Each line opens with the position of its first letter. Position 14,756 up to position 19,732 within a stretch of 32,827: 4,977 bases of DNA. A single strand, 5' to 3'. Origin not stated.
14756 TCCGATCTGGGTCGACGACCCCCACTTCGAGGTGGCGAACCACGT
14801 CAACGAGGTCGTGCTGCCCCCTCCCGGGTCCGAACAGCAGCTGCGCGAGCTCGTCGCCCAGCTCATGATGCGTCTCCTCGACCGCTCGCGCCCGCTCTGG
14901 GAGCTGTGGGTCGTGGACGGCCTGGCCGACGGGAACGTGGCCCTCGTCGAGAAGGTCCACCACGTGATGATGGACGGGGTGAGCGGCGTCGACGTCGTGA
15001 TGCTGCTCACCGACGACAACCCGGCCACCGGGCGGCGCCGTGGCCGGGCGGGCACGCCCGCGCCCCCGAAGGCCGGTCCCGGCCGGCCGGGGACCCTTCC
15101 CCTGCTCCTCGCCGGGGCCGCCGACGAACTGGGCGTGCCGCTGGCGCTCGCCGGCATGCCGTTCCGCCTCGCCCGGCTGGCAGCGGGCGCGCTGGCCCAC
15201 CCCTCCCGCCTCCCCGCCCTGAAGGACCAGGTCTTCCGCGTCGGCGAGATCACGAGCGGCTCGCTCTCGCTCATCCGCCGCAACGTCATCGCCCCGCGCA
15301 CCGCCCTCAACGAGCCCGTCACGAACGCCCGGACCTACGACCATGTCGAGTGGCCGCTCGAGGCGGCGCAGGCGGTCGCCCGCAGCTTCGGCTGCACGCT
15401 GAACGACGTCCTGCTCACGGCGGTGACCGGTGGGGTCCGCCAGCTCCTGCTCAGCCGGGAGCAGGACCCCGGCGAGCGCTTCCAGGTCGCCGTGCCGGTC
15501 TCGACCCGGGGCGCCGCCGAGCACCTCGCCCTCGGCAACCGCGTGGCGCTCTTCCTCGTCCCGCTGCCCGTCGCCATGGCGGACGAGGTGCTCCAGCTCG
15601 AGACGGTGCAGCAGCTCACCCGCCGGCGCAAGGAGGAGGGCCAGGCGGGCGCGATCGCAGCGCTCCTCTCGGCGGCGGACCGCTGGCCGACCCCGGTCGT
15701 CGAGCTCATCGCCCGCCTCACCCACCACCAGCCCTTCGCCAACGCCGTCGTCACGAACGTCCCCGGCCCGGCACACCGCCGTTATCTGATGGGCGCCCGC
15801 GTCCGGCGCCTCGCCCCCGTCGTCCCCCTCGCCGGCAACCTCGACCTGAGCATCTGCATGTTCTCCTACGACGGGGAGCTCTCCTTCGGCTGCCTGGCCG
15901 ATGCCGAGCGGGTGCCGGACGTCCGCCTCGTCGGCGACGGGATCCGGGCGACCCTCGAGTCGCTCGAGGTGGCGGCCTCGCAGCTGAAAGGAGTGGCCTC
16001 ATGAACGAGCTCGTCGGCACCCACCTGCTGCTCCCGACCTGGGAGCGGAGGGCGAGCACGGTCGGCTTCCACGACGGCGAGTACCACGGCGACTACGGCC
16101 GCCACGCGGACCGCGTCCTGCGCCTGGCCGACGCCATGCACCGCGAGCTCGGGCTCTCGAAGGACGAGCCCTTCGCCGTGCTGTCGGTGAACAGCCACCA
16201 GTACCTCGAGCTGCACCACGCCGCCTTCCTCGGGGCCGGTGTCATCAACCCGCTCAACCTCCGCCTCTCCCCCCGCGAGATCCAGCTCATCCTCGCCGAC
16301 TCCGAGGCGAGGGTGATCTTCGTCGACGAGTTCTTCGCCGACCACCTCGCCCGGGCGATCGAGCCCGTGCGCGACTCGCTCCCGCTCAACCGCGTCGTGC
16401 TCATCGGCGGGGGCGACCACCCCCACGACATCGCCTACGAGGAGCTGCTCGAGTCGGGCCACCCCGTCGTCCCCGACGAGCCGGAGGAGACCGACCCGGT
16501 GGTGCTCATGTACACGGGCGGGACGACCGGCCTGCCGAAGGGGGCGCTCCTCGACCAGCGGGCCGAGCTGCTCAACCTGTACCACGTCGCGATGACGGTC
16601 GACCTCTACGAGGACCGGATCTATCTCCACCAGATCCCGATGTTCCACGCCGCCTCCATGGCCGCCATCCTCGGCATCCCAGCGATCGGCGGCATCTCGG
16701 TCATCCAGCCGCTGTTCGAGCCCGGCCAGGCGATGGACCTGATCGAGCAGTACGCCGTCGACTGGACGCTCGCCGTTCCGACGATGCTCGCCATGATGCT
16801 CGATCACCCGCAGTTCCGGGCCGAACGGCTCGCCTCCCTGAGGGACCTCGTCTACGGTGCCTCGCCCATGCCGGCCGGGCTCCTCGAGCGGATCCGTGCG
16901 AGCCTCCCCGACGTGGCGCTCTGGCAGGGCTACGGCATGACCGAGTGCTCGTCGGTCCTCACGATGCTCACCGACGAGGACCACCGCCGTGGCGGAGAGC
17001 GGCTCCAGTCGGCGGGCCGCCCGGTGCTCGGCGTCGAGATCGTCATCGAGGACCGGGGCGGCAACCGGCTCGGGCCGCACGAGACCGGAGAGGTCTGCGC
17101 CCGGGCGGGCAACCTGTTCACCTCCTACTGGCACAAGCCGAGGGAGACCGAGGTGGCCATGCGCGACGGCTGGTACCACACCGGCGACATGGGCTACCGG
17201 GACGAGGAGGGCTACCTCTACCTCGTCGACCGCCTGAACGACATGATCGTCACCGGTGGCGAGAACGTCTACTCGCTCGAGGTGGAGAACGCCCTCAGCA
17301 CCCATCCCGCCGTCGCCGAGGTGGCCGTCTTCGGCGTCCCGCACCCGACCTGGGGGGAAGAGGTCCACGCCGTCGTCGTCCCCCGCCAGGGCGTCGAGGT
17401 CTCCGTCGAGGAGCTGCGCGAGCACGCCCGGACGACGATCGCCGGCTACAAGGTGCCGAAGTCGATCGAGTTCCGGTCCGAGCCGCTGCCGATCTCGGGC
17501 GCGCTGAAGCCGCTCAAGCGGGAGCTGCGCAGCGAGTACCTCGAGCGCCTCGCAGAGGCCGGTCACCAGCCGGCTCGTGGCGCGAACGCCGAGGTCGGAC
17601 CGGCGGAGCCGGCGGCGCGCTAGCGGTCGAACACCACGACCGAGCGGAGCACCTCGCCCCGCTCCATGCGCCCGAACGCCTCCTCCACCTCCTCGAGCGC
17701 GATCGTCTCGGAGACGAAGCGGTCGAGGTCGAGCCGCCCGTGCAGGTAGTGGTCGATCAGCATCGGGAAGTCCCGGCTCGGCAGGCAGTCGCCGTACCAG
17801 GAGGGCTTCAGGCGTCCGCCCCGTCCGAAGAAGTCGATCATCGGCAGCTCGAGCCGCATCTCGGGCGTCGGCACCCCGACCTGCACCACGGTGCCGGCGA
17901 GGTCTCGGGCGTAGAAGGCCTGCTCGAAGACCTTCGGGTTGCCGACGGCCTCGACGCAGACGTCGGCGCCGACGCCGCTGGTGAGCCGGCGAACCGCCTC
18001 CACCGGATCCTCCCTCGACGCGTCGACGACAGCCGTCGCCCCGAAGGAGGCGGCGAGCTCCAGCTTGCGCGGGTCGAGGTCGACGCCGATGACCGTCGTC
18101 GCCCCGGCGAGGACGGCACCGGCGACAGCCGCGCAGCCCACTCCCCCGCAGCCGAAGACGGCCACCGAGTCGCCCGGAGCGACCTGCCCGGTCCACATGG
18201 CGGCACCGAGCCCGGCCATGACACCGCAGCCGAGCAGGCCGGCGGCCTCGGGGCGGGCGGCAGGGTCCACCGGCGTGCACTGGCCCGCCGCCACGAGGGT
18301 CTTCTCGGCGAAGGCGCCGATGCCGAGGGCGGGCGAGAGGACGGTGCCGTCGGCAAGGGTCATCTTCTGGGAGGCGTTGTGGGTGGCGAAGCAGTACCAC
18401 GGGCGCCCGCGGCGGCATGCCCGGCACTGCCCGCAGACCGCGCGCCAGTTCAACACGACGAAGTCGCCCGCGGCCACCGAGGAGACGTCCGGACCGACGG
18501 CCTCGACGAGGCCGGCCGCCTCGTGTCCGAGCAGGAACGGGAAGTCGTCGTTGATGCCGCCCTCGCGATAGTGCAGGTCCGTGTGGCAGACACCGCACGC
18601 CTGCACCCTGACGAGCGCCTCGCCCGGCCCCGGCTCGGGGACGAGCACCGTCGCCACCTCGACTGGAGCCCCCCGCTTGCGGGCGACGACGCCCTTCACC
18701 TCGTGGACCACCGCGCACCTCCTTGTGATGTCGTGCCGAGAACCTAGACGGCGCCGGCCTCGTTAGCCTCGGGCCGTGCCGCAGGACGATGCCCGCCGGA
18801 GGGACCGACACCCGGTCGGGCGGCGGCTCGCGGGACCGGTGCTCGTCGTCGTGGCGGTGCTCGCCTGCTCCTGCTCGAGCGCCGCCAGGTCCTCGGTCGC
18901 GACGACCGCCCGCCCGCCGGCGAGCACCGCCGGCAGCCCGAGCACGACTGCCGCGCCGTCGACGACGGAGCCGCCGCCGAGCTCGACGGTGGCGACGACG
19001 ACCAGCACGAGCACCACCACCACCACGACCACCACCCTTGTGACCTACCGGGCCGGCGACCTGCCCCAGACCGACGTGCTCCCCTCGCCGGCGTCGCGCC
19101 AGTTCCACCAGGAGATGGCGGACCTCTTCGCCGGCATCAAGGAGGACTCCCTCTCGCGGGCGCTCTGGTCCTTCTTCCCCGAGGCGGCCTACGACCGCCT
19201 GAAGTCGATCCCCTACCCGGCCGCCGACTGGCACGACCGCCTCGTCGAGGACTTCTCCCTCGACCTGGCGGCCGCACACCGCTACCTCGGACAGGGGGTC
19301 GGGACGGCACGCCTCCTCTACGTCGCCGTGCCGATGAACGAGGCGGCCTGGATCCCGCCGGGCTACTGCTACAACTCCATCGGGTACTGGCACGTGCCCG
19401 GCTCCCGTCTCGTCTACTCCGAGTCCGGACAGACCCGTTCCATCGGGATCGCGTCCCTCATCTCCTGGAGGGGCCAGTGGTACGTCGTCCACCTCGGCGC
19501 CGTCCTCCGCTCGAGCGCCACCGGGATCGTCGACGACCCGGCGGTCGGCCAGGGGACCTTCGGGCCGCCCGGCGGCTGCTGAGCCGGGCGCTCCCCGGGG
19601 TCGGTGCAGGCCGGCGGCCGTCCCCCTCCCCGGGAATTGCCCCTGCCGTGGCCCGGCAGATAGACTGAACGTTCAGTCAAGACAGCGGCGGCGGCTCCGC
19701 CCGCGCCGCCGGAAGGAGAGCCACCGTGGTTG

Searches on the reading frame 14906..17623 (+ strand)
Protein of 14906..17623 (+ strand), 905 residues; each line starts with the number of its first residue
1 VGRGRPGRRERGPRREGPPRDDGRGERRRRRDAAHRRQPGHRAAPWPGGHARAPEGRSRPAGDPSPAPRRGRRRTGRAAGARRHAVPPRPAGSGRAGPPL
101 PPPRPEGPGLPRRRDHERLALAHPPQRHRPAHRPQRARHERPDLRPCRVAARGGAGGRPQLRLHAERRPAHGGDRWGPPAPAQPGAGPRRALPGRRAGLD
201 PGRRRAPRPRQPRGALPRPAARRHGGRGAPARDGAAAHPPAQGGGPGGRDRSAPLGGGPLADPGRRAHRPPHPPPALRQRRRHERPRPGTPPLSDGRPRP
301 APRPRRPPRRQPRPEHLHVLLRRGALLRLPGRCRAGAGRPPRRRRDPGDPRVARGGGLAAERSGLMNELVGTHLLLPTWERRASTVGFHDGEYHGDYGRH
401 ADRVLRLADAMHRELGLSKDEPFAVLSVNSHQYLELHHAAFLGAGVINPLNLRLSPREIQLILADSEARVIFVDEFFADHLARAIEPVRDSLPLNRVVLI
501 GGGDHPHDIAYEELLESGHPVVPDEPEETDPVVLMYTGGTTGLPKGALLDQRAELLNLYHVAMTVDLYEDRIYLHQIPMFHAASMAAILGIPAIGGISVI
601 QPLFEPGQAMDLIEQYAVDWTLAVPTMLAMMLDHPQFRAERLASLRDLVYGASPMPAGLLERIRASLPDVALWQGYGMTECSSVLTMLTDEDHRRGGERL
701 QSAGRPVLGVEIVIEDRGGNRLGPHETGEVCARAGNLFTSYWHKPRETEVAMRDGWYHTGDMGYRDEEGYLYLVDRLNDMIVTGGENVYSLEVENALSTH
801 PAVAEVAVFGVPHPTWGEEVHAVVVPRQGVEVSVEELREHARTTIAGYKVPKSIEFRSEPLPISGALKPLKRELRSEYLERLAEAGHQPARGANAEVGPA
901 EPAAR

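Call 11: search_protein_families(library=pfam, proteins=[window:14906-17623:+])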
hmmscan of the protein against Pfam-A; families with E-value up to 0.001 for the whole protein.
window:14906-17623:+ (905 aa): 2 families
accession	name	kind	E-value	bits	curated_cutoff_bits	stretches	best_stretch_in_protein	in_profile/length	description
PF00501.34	AMP-binding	-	8.6e-69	232.6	29.9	1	391-742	18-384/384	AMP-binding enzyme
PF13193.12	AMP-binding_C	-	4.9e-20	72.7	24.5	1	792-862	1-70/76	AMP-binding enzyme C-terminal domain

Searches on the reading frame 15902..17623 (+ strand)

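Call 49: search_protein_families(library=pfam, proteins=[window:15902-17623:+], max_evalue=0.0001)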
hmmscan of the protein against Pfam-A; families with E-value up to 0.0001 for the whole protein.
window:15902-17623:+ (573 aa): 2 families
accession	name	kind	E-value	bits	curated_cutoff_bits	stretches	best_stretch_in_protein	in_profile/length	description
PF00501.34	AMP-binding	-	2.8e-69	234.2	29.9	1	59-410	18-384/384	AMP-binding enzyme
PF13193.12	AMP-binding_C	-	2.3e-20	73.7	24.5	1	460-530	1-70/76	AMP-binding enzyme C-terminal domain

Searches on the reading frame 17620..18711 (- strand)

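Call 11: search_protein_families(library=pfam, proteins=[window:17620-18711:-])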
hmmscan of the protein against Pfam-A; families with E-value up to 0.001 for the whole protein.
window:17620-18711:- (363 aa): 4 families
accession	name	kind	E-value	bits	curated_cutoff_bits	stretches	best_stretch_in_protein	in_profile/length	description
PF00107.32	ADH_zinc_N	-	1e-28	100.3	31.8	1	190-320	1-125/129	Zinc-binding dehydrogenase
PF08240.17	ADH_N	-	4.4e-27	94.8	23.5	1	28-149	1-103/104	Alcohol dehydrogenase GroES-like domain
PF16912.11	Glu_dehyd_C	-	6.6e-07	29.5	34.9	1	181-284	32-135/211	Glucose dehydrogenase C-terminus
PF13602.12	ADH_zinc_N_2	-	6.7e-07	30.7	27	1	224-354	2-128/134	Zinc-binding dehydrogenase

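Call 25: search_protein_families(library=ncbifam, proteins=[window:17620-18711:-], max_evalue=0.00001)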
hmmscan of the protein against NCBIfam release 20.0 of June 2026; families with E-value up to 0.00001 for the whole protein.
window:17620-18711:- (363 aa): 22 families
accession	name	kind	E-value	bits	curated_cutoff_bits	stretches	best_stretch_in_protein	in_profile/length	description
TIGR03451.1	mycoS_dep_FDH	equivalog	2.3e-193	641.9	512.9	1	4-361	1-358/358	S-(hydroxymethyl)mycothiol dehydrogenase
TIGR03989.1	Rxyl_3153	subfamily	3.3e-77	260.2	440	1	5-361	2-370/370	NDMA-dependent alcohol dehydrogenase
TIGR02818.1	adh_III_F_hyde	equivalog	1e-66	225.5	543.95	1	6-360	3-367/368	S-(hydroxymethyl)glutathione dehydrogenase/class III alcohol dehydrogenase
NF041097.1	keto_inos_dh_IolM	equivalog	6.2e-48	163.4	450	1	16-355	39-383/389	scyllo-inosose 3-dehydrogenase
TIGR00692.1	tdh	equivalog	1.1e-42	146.3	458.35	1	13-356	7-335/340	L-threonine 3-dehydrogenase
NF006940.0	PRK09422.1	equivalog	5e-40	137.5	344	1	17-294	12-275/338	alcohol dehydrogenase AdhP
NF003808.0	PRK05396.1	equivalog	7.2e-40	136.9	380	1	6-356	2-335/341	L-threonine 3-dehydrogenase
TIGR03366.1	HpnZ_proposed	hypoth_equivalog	1.5e-35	122.9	328.1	1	25-285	1-259/315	putative phosphonate catabolism associated alcohol dehydrogenase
TIGR03201.1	dearomat_had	equivalog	1.5e-32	113.1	338.65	1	13-360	7-347/349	6-hydroxycyclohex-1-ene-1-carbonyl-CoA dehydrogenase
NF010344.0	PRK13771.1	subfamily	5.6e-31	107.7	349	1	6-290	2-266/334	putative alcohol dehydrogenase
NF007375.0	PRK09880.1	equivalog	4.9e-30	104.5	469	1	31-345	29-326/344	L-idonate 5-dehydrogenase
NF007489.0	PRK10083.1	equivalog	9.1e-27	93.9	376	1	16-352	11-326/339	Zn-dependent oxidoreductase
NF041172.1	AcrlCoa_red_Thmprot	equivalog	1.1e-26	93.6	500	1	6-289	2-266/334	acryloyl-CoA reductase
NF047908.1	AldhRedAhr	equivalog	7.6e-25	87.5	470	1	4-285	3-266/335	NADPH-dependent aldehyde reductase Ahr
TIGR02824.1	quinone_pig3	subfamily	9.3e-23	80.7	296.8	2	130-284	90-243/325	putative NAD(P)H quinone oxidoreductase, PIG3 family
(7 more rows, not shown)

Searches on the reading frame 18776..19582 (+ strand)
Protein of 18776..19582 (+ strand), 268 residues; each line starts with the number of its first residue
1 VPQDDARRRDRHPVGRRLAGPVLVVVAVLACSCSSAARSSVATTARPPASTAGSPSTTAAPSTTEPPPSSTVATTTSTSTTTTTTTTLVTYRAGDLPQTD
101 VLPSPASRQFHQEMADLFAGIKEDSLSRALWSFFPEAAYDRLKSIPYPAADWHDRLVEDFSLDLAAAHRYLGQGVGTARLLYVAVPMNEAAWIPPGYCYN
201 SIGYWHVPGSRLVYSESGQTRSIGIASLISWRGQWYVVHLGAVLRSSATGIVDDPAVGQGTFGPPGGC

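Call 10: search_protein_families(library=pfam, proteins=[window:18776-19582:+])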
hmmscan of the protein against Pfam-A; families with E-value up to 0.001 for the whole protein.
window:18776-19582:+ (268 aa): 1 family
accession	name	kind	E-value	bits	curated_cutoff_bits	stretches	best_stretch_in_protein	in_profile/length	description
PF01456.22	Mucin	-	0.00029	21.3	34.7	1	22-101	10-96/143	Mucin-like glycoprotein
